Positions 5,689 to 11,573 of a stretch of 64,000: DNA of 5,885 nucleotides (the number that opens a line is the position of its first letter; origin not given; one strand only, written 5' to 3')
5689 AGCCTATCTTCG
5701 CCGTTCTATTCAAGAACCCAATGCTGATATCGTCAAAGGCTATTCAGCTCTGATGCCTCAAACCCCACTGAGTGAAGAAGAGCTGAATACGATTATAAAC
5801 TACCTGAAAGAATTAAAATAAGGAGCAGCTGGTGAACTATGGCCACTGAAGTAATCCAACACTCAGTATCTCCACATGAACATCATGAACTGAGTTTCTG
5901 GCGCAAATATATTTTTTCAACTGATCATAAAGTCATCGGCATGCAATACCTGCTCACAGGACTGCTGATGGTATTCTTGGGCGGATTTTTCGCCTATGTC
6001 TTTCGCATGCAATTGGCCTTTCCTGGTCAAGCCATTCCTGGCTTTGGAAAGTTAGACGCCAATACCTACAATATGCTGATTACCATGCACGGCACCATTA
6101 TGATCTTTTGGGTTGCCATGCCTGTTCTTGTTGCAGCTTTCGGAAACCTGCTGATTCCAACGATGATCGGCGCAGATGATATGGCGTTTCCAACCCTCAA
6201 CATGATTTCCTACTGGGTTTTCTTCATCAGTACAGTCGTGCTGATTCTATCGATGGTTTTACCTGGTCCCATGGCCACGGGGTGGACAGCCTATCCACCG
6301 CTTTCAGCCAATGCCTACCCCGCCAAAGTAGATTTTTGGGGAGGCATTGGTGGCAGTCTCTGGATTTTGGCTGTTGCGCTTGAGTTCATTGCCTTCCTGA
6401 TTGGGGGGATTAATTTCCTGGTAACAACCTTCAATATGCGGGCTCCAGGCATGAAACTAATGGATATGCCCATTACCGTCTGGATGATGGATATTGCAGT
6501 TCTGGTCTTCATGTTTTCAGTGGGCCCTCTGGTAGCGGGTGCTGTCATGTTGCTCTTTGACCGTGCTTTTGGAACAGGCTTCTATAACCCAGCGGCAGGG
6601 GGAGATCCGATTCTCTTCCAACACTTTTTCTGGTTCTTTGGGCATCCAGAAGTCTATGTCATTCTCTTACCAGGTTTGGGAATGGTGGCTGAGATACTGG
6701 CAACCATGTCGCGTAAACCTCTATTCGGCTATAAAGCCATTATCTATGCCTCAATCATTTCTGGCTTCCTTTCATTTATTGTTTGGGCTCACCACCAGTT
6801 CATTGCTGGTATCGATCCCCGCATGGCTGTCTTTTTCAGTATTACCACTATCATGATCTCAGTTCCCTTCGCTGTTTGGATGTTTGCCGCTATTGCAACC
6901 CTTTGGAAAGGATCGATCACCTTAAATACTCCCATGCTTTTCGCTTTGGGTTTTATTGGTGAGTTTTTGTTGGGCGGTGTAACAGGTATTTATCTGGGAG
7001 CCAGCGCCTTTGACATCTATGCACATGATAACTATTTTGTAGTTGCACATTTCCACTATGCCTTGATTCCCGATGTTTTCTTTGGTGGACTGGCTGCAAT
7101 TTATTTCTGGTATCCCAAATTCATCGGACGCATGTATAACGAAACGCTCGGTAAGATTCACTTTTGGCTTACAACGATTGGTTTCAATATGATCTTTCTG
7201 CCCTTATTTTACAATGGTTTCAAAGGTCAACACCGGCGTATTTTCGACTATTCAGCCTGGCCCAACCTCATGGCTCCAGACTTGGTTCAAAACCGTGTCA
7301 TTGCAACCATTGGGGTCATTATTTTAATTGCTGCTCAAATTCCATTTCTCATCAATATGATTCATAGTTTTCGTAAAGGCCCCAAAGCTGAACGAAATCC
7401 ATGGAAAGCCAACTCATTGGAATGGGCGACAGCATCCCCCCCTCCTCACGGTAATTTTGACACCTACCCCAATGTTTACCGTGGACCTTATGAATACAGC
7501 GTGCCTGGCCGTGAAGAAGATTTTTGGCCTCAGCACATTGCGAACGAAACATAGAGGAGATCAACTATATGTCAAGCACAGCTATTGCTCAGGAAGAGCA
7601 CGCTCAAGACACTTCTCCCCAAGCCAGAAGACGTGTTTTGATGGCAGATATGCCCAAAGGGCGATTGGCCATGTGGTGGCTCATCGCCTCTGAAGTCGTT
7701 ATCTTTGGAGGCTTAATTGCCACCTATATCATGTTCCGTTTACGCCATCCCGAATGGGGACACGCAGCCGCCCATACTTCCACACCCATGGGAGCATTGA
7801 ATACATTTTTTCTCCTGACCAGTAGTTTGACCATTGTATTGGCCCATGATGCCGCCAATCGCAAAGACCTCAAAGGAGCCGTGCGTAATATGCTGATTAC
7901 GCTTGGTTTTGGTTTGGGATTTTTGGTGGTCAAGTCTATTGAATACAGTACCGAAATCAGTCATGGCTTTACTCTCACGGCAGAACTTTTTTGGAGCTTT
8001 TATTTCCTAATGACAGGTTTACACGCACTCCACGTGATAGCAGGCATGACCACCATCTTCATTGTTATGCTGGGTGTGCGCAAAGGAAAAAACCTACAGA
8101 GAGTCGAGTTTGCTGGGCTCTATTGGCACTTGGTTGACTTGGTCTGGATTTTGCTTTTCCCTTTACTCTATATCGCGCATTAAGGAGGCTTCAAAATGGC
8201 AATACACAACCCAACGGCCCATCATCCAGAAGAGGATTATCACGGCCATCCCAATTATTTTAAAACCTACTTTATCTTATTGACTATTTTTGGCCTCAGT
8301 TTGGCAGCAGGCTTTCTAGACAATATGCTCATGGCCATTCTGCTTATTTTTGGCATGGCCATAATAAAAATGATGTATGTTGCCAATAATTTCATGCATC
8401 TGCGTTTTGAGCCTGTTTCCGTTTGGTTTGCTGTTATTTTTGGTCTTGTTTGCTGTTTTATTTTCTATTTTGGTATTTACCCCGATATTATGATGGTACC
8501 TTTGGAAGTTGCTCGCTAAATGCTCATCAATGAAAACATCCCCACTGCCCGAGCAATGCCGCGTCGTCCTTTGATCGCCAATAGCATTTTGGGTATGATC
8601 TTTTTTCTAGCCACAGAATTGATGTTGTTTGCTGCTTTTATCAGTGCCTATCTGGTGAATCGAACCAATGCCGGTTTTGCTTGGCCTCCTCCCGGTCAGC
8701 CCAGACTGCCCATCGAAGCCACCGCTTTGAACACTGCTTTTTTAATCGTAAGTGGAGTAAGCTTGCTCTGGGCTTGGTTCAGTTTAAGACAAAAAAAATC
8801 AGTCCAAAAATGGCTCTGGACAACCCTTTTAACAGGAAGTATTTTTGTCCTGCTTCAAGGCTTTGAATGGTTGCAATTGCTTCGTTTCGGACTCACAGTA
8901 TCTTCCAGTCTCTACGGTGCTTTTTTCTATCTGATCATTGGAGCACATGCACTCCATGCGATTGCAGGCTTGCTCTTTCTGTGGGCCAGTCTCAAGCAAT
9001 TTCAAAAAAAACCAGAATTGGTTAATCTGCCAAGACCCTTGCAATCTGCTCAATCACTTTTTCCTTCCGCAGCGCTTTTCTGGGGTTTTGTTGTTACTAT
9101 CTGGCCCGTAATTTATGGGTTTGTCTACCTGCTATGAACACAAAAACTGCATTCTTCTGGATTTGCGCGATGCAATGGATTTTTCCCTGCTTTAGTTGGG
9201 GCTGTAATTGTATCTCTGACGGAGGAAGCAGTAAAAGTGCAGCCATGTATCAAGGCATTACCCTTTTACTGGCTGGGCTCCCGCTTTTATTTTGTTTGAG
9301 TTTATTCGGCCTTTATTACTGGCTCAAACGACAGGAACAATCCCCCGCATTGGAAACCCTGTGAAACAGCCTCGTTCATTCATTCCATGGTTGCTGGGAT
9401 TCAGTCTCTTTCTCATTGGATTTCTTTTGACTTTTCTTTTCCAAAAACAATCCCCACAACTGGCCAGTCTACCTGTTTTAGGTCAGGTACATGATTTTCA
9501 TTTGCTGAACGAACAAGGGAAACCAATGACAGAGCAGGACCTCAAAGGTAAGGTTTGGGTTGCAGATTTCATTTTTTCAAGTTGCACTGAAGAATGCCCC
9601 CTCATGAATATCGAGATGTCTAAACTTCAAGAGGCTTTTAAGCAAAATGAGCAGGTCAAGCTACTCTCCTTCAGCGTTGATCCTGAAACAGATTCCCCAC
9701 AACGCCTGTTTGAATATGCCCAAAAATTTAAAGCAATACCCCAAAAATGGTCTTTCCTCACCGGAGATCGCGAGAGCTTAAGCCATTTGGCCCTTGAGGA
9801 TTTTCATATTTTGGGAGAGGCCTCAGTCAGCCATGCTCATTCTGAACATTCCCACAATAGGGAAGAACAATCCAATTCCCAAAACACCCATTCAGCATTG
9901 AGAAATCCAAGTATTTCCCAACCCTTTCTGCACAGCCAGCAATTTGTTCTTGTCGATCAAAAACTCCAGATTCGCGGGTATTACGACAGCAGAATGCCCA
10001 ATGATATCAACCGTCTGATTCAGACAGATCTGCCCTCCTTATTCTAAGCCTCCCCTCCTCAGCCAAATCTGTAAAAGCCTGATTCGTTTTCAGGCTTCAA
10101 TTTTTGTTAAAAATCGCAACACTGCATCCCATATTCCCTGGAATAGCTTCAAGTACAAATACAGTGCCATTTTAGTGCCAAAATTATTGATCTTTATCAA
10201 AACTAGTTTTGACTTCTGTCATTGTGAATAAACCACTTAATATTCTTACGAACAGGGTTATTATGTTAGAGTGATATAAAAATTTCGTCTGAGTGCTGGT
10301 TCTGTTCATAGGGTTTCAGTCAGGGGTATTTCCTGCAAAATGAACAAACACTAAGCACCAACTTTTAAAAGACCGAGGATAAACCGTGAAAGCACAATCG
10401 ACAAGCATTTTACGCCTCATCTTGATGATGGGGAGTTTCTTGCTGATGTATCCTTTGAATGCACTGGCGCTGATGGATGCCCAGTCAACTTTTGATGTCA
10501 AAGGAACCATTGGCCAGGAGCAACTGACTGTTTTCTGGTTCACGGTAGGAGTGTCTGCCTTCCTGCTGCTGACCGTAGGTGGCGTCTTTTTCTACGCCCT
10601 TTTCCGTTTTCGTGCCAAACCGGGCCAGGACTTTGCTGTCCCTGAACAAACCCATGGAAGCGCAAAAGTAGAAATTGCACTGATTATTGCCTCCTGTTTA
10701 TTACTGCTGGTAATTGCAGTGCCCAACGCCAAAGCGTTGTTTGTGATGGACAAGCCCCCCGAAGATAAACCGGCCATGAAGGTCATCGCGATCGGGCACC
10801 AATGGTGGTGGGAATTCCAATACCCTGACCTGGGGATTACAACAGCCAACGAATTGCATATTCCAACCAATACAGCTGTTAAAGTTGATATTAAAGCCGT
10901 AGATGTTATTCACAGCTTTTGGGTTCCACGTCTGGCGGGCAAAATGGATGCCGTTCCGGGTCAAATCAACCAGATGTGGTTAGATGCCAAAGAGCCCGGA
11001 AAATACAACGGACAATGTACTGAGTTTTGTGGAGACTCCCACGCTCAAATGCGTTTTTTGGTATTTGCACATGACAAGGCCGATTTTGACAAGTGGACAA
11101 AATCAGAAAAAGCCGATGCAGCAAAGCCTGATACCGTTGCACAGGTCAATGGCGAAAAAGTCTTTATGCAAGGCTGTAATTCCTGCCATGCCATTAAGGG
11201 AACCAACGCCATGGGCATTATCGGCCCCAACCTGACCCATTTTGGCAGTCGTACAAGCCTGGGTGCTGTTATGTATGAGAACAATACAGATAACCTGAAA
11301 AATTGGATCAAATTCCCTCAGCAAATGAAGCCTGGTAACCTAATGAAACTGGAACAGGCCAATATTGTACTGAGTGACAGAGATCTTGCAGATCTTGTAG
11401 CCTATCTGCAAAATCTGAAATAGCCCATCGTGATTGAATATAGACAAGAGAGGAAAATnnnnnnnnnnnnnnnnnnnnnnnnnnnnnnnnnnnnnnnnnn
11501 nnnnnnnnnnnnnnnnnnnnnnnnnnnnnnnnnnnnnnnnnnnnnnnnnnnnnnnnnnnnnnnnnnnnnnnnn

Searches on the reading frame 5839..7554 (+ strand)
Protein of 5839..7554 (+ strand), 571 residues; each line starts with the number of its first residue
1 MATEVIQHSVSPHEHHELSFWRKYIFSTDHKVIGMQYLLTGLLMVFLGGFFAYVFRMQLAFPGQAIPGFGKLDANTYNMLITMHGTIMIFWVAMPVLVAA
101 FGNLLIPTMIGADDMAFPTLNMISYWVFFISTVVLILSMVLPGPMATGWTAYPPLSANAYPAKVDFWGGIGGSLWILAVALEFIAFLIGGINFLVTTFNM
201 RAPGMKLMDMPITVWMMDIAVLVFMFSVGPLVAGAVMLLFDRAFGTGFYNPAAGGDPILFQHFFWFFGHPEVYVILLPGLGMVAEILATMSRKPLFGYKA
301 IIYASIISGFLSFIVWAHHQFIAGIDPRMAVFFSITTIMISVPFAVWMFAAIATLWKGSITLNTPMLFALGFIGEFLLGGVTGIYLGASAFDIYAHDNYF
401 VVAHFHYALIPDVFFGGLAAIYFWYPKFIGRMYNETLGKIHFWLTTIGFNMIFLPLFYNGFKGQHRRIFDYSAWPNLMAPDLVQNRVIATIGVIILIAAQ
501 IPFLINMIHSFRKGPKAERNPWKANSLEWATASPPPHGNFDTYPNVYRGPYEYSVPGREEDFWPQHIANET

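Call 66: search_protein_families(library=pfam, proteins=[window:5839-7554:+], max_evalue=0.001)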
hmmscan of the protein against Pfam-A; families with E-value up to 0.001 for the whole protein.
window:5839-7554:+ (571 aa): 1 family
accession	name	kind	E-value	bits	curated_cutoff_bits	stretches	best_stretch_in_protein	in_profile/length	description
PF00115.25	COX1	-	1.6e-138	462.7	34.8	1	33-492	2-433/436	Cytochrome C and Quinol oxidase polypeptide I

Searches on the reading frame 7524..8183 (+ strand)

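Call 4: search_protein_families(library=pfam, proteins=[window:7524-8183:+], max_evalue=0.01)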
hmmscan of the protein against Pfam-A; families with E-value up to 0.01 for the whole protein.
window:7524-8183:+ (219 aa): 1 family
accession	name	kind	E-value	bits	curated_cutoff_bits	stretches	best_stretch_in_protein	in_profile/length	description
PF00510.24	COX3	-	1.6e-19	71.2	23.8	1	47-217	77-255/258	Cytochrome c oxidase subunit III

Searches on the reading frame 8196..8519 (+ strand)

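Call 4: search_protein_families(library=pfam, proteins=[window:8196-8519:+], max_evalue=0.01)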
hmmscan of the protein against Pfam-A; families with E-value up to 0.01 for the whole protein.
window:8196-8519:+ (107 aa): 1 family
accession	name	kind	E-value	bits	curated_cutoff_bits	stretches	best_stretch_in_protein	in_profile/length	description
PF03626.19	COX4_pro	-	5.8e-07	30.2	28.9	1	24-89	3-70/72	Prokaryotic Cytochrome C oxidase subunit IV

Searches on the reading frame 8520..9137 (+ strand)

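Call 4: search_protein_families(library=pfam, proteins=[window:8520-9137:+], max_evalue=0.01)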
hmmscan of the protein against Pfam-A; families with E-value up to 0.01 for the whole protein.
window:8520-9137:+ (205 aa): 1 family
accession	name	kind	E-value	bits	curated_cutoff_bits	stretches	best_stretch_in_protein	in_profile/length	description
PF00510.24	COX3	-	1.5e-21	77.9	23.8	1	24-204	78-255/258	Cytochrome c oxidase subunit III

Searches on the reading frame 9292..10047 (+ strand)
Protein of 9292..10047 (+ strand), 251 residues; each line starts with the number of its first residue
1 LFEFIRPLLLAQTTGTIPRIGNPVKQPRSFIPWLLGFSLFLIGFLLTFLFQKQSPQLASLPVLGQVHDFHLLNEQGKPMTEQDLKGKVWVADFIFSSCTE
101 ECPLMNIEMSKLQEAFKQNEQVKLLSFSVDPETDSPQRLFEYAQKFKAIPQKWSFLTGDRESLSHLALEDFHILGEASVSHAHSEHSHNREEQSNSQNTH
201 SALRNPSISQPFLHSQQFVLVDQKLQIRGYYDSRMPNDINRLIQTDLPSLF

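Call 4: search_protein_families(library=pfam, proteins=[window:9292-10047:+], max_evalue=0.01)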
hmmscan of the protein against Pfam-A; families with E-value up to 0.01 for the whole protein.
window:9292-10047:+ (251 aa): 2 families
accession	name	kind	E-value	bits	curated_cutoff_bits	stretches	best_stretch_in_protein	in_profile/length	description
PF02630.20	SCO1-SenC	-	7.5e-25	87.9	22.8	1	67-182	2-114/134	SCO1/SenC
PF00578.27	AhpC-TSA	-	1.8e-06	28.3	26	1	65-135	4-73/124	AhpC/TSA family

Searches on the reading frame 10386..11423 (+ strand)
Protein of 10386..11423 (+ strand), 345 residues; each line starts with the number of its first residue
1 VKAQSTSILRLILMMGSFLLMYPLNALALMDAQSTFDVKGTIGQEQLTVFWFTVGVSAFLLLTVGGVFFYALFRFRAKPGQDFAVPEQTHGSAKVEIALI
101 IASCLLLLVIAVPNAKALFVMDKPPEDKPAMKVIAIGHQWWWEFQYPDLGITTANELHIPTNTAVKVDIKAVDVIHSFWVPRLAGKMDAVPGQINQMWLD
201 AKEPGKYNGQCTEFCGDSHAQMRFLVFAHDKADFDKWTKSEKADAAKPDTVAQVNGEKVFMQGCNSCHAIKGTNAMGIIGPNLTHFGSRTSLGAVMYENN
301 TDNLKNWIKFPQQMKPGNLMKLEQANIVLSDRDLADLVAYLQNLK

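Call 4: search_protein_families(library=pfam, proteins=[window:10386-11423:+], max_evalue=0.01)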
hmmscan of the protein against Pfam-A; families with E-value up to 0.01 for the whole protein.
window:10386-11423:+ (345 aa): 4 families
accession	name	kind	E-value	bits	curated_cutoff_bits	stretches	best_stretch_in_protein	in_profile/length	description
PF00116.26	COX2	-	7.7e-25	87.6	22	1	153-226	44-117/120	Cytochrome C oxidase subunit II, periplasmic domain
PF00034.26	Cytochrom_C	-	2.7e-10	41.8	21.3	1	255-345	3-90/90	Cytochrome c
PF13442.11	Cytochrome_CBB3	-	0.00022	21.9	27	1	255-341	5-68/68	Cytochrome C oxidase, cbb3-type, subunit III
PF13473.12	Cupredoxin_1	-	0.0066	16.9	27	0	154-215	34-95/104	Cupredoxin-like domain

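Call 41: search_protein_families(library=ncbifam, proteins=[window:10386-11423:+], max_evalue=0.001)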
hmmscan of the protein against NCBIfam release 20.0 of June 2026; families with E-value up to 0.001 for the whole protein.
window:10386-11423:+ (345 aa): 11 families
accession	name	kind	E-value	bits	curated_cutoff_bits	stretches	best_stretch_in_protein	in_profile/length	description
TIGR02866.1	CoxB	equivalog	1.7e-63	213.9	147.7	1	42-238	5-201/202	cytochrome c oxidase subunit II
TIGR01432.1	QOXA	equivalog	6.7e-37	127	240.95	1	32-241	15-226/227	cytochrome aa3 quinol oxidase subunit II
NF050117.1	aa3_CtaC_Actin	exception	3.6e-35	121.4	250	1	40-237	30-241/244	aa3-type cytochrome oxidase subunit II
NF007816.0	PRK10525.1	equivalog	1.3e-31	109.9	511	1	34-253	28-250/318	cytochrome o ubiquinol oxidase subunit II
TIGR01433.1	CyoA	equivalog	1.4e-30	106.4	266.2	1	33-240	15-224/226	ubiquinol oxidase subunit II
TIGR04485.1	thiosulf_SoxX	equivalog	2.2e-10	41.1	61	1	264-343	5-77/78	sulfur oxidation c-type cytochrome SoxX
TIGR02603.1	CxxCH_TIGR02603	domain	1.3e-06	28.4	68.15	0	255-292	5-40/134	putative heme-binding domain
NF045774.1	cytochro_C551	exception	2.8e-06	27.2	118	1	241-291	27-74/110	cytochrome c551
TIGR04246.1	nitrous_NosZ_Gp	equivalog_domain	1.1e-05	24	625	1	170-224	518-572/578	Sec-dependent nitrous-oxide reductase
NF040971.1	cytc_ExtS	equivalog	2.7e-05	23.5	100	1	252-338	171-259/262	selenite/tellurite reduction operon c-type cytochrome lipoprotein ExtS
NF045773.1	cytochro_C550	exception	3.8e-05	23.6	125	1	239-293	35-86/118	cytochrome c550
